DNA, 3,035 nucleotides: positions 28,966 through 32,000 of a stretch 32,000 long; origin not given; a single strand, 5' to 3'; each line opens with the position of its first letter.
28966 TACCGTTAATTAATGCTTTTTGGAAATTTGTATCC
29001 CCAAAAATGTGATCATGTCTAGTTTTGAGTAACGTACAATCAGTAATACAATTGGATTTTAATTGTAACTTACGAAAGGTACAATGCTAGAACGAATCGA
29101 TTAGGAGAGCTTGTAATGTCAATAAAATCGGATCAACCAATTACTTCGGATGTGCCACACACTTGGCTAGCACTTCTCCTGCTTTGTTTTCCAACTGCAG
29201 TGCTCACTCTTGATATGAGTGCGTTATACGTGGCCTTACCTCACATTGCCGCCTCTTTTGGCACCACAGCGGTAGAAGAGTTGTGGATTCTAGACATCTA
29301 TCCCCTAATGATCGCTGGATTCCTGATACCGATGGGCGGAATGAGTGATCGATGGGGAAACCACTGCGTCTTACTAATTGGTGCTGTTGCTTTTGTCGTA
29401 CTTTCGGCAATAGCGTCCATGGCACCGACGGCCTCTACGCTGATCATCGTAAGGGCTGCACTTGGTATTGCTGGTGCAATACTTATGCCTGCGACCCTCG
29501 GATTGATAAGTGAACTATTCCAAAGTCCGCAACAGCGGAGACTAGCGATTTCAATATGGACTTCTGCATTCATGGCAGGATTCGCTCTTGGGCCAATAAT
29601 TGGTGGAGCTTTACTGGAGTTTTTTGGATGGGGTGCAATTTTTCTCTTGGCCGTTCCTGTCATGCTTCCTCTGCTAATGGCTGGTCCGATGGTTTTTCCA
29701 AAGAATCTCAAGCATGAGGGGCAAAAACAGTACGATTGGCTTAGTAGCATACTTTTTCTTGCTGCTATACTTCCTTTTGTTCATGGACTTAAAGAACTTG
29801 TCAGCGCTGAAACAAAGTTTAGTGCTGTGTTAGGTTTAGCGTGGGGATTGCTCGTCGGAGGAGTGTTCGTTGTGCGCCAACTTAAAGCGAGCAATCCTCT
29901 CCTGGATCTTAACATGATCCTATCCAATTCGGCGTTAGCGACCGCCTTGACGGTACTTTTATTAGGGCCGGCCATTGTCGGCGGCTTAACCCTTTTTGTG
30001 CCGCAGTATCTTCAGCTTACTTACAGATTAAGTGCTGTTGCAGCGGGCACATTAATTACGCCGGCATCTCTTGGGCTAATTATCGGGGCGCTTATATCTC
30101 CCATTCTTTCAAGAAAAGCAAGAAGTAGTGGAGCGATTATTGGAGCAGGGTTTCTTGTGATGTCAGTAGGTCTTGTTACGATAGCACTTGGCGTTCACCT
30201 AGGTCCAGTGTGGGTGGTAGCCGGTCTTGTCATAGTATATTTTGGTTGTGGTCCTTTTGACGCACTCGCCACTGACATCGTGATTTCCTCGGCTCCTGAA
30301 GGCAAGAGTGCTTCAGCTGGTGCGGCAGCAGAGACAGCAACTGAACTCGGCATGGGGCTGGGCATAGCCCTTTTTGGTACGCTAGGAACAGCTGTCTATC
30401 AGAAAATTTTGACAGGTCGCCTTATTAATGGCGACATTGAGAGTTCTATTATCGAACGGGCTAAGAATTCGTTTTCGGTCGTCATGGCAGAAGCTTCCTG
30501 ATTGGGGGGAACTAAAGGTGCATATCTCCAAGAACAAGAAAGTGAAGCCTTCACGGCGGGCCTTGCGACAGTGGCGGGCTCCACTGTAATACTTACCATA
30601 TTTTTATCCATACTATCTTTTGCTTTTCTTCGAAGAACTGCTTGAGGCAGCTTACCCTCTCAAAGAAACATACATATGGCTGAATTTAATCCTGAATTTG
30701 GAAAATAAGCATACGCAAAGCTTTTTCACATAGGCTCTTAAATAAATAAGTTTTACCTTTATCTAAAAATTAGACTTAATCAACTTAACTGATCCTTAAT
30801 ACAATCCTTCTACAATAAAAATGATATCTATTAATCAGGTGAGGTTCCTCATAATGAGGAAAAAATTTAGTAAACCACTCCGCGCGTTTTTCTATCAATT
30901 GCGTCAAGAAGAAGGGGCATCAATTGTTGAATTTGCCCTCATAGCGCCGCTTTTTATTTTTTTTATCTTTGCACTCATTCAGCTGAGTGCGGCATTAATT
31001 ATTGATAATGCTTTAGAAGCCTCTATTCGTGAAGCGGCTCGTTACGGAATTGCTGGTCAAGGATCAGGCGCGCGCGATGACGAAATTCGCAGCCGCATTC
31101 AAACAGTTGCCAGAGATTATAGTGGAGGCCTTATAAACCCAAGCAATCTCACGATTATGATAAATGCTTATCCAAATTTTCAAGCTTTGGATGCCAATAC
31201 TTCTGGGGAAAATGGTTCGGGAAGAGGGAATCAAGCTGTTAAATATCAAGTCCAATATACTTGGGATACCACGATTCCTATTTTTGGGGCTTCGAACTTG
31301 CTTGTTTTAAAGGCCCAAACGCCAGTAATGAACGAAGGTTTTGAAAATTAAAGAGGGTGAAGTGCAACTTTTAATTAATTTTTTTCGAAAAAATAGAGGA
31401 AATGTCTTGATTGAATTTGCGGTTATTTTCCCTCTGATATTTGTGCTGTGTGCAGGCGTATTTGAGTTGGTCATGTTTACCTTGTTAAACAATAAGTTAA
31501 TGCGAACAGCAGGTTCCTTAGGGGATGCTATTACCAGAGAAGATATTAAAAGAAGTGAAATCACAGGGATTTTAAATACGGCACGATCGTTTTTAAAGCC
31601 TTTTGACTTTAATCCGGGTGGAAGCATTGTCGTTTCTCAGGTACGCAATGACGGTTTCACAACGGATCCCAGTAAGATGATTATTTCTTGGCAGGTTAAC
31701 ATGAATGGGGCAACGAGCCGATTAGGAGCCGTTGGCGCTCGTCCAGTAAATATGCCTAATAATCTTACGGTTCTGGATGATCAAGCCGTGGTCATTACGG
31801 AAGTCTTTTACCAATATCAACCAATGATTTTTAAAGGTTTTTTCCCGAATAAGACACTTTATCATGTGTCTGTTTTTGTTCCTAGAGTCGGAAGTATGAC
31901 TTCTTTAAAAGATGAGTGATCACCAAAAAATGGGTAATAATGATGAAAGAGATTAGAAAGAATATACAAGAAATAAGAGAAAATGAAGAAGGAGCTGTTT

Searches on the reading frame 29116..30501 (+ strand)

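Call 58: search_protein_families(library=pfam, proteins=[window:29116-30501:+], max_evalue=0.001)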
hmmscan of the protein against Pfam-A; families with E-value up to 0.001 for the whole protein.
window:29116-30501:+ (461 aa): 1 family
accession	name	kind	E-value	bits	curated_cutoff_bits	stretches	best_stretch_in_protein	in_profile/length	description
PF07690.21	MFS_1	-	2e-42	145.8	33.4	1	27-416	5-346/347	Major Facilitator Superfamily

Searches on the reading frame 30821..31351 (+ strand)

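Call 58: search_protein_families(library=pfam, proteins=[window:30821-31351:+], max_evalue=0.001)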
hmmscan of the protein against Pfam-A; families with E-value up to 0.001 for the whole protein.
window:30821-31351:+ (176 aa): 1 family
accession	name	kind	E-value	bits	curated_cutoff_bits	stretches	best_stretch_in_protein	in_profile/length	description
PF07811.17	TadE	-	1.3e-10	41.7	22.9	1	32-74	1-43/43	TadE-like protein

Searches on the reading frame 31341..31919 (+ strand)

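Call 58: search_protein_families(library=pfam, proteins=[window:31341-31919:+], max_evalue=0.001)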
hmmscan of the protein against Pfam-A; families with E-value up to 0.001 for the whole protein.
window:31341-31919:+ (192 aa): 2 families
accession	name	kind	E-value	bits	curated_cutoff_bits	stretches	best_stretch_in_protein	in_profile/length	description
PF16964.10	TadF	-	4.2e-05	24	27.3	1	13-66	1-54/178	Putative tight adherence pilin protein F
PF07811.17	TadE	-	5.6e-05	23.6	22.9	1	21-54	2-35/43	TadE-like protein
